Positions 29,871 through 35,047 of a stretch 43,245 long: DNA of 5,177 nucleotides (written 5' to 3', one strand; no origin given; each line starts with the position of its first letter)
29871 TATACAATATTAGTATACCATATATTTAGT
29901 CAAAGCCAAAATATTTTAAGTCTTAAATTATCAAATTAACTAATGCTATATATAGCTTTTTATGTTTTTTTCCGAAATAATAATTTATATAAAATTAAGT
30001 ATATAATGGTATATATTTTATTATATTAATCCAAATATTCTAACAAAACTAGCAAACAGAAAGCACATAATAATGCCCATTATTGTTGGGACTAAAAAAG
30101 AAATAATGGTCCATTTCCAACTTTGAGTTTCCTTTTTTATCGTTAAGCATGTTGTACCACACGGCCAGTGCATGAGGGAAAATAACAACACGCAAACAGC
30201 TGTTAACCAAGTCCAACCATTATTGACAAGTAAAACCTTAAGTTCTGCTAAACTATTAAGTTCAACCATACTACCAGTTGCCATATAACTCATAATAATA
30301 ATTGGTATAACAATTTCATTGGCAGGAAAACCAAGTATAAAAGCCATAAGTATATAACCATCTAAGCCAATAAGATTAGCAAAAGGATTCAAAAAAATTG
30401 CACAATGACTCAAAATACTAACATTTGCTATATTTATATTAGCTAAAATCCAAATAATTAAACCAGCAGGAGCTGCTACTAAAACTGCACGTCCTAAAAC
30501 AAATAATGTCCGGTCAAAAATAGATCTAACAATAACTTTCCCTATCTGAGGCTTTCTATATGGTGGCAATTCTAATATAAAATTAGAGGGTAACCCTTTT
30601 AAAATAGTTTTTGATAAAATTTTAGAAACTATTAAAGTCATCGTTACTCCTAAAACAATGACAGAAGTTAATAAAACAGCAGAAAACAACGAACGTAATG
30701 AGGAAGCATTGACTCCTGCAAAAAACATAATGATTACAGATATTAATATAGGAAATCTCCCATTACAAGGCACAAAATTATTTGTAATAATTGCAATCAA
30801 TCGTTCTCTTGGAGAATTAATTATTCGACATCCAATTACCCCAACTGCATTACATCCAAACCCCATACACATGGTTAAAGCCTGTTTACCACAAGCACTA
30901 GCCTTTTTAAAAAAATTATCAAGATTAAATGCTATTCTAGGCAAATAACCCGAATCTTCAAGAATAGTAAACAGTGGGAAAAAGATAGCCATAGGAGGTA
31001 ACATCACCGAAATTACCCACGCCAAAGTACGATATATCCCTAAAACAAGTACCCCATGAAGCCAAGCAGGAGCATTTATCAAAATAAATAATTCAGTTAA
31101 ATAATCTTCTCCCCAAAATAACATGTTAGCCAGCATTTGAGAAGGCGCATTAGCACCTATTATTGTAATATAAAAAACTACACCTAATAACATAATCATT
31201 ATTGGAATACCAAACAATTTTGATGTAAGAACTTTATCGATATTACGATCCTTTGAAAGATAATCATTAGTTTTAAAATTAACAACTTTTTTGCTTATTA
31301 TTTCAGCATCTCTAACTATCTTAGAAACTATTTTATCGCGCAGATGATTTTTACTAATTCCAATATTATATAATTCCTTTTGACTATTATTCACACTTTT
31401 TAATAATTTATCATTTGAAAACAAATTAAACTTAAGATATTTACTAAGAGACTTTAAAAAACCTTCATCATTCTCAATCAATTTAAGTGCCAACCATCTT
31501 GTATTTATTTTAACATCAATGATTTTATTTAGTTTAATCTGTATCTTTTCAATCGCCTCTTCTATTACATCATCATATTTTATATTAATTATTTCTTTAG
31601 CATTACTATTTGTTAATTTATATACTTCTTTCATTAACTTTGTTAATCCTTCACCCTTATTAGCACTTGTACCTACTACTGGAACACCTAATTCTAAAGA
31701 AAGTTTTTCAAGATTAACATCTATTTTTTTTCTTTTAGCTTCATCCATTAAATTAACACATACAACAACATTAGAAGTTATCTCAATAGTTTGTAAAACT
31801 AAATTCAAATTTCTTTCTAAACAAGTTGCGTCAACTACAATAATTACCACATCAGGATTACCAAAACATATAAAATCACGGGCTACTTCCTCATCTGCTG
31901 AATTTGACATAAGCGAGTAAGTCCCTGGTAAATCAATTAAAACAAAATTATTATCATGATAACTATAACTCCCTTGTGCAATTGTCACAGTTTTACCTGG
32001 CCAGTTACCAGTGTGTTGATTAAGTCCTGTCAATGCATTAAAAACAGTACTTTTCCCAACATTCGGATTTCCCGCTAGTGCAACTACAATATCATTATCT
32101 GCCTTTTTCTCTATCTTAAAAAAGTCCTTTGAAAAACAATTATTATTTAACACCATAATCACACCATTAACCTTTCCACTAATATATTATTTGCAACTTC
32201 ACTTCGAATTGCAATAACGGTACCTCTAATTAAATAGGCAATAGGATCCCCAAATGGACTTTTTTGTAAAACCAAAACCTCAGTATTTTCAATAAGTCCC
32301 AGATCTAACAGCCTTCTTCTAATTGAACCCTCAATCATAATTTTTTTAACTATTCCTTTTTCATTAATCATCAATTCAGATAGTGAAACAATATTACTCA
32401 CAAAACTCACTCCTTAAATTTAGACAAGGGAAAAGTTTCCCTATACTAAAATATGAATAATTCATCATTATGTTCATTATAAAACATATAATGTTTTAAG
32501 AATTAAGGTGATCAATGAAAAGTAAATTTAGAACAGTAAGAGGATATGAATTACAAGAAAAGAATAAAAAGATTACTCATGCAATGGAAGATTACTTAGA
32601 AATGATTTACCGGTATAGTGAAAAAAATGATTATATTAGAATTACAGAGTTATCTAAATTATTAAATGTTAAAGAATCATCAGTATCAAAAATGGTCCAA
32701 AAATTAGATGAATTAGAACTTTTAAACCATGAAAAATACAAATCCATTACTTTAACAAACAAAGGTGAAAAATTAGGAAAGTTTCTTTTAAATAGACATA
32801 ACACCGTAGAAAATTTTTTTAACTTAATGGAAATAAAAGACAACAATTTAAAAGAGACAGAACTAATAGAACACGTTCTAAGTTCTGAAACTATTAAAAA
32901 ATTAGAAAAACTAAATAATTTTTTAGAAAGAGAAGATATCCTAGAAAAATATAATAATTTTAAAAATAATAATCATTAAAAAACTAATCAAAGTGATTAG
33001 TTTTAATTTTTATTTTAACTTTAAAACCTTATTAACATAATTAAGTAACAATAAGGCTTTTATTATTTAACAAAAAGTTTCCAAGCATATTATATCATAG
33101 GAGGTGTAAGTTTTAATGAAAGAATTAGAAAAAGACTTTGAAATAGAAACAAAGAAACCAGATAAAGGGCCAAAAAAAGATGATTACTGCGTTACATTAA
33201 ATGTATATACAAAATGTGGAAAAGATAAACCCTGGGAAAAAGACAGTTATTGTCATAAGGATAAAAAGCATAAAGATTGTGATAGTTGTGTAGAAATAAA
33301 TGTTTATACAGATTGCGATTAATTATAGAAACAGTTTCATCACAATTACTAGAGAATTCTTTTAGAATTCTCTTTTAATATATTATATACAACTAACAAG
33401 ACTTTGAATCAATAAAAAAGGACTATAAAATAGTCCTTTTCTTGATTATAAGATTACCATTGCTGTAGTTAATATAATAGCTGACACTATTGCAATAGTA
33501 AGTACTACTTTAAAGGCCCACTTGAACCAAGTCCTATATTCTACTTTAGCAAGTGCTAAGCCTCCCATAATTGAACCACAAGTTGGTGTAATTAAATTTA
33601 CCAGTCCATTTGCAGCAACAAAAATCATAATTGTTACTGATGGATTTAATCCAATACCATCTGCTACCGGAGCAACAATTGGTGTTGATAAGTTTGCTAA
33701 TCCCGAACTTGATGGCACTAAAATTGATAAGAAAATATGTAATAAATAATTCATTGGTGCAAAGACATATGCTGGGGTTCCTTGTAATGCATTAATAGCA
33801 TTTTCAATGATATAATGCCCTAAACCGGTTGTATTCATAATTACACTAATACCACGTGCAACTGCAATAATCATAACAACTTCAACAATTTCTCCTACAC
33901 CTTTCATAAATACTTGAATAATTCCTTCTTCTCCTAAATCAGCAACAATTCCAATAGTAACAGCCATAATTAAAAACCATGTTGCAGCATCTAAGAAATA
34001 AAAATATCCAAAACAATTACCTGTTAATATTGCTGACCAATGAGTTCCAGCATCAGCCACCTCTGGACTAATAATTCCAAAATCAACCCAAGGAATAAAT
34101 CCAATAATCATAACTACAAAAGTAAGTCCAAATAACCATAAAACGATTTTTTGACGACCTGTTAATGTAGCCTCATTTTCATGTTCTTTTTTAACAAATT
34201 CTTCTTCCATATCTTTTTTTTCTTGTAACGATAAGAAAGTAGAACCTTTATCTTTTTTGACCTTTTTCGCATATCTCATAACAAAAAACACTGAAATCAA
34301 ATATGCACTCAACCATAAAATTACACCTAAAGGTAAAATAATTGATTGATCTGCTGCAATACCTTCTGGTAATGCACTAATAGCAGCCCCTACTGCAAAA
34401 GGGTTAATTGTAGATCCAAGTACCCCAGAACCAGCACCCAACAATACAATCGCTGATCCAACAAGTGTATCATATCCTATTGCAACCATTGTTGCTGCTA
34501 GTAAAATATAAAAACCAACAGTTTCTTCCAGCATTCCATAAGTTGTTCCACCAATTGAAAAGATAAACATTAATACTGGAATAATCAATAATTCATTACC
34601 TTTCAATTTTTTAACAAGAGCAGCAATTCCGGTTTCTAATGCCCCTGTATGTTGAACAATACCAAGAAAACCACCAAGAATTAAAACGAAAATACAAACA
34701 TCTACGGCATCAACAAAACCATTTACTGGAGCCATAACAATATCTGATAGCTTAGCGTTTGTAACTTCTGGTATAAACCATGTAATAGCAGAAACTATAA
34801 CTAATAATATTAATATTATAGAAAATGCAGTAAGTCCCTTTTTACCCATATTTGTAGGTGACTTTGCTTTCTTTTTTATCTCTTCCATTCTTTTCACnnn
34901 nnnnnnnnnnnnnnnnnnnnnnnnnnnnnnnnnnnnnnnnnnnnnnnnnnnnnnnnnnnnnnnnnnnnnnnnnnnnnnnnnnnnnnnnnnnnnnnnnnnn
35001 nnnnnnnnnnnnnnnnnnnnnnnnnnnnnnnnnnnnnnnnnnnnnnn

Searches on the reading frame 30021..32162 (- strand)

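Call 7: search_protein_families(library=pfam, proteins=[window:30021-32162:-], max_evalue=0.001)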
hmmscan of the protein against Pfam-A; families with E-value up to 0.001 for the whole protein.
window:30021-32162:- (713 aa): 9 families
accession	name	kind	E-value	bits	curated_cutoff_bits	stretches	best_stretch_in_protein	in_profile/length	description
PF02421.24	FeoB_N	-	3.3e-60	202.6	27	1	26-179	2-155/156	Ferrous iron transport protein B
PF07670.19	Gate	-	3.2e-26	92.3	29.6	2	386-477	3-101/104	Nucleoside recognition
PF01926.29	MMR_HSR1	-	1.6e-20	73.7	21.9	1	27-136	2-111/113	50S ribosome-binding GTPase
PF07664.17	FeoB_C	-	5.6e-16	58.4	26.6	1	499-547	2-51/54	Ferrous iron transport protein B C terminus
PF17910.6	FeoB_Cyto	-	3.6e-12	47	23.4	1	196-294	1-89/90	FeoB cytosolic helical domain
PF00009.33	GTP_EFTU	-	2.8e-08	34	26.5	1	56-184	54-186/188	Elongation factor Tu GTP binding domain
PF03193.22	RsgA_GTPase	-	4e-06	27.2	30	0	14-80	97-167/174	RsgA GTPase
PF09439.16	SRPRB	-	3.5e-05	23.7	25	1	26-121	5-91/178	Signal recognition particle receptor beta subunit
PF00350.29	Dynamin_N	-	6.2e-05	23.5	27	0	60-114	90-140/168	Dynamin family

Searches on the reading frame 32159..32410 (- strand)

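Call 7: search_protein_families(library=pfam, proteins=[window:32159-32410:-], max_evalue=0.001)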
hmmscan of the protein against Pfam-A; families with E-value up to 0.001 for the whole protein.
window:32159-32410:- (83 aa): 1 family
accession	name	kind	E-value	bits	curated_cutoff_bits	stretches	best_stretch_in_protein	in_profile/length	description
PF04023.20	FeoA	-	1.1e-20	73.8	23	1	8-80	1-74/74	FeoA domain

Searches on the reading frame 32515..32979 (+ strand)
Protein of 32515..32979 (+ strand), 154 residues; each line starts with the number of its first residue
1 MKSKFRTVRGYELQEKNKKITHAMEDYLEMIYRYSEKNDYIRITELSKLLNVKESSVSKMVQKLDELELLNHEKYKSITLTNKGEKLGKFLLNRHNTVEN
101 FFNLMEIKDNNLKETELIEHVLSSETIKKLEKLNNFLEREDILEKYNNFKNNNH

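Call 10: search_protein_families(library=ncbifam, proteins=[window:32515-32979:+], max_evalue=0.00001)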
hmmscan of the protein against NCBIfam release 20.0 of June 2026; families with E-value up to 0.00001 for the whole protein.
window:32515-32979:+ (154 aa): 3 families
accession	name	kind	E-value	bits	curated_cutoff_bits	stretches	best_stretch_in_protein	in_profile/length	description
NF003025.0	PRK03902.1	equivalog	2.4e-35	121.6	138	1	21-152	3-136/142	transcriptional regulator MntR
NF008273.0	PRK11050.1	equivalog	2.8e-21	75.8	153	1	14-133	28-148/156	manganese-binding transcriptional regulator MntR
NF047407.1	TransRegMntRTherm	equivalog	2.7e-12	46.8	350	1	19-127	5-121/227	manganese-dependent transcriptional regulator MntR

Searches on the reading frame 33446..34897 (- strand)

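Call 7: search_protein_families(library=pfam, proteins=[window:33446-34897:-], max_evalue=0.001)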
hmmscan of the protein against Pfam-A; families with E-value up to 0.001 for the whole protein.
window:33446-34897:- (483 aa): 1 family
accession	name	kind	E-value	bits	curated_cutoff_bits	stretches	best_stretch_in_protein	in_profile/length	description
PF03606.21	DcuC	-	2.8e-86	290.3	23.1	1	58-479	69-459/461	C4-dicarboxylate anaerobic carrier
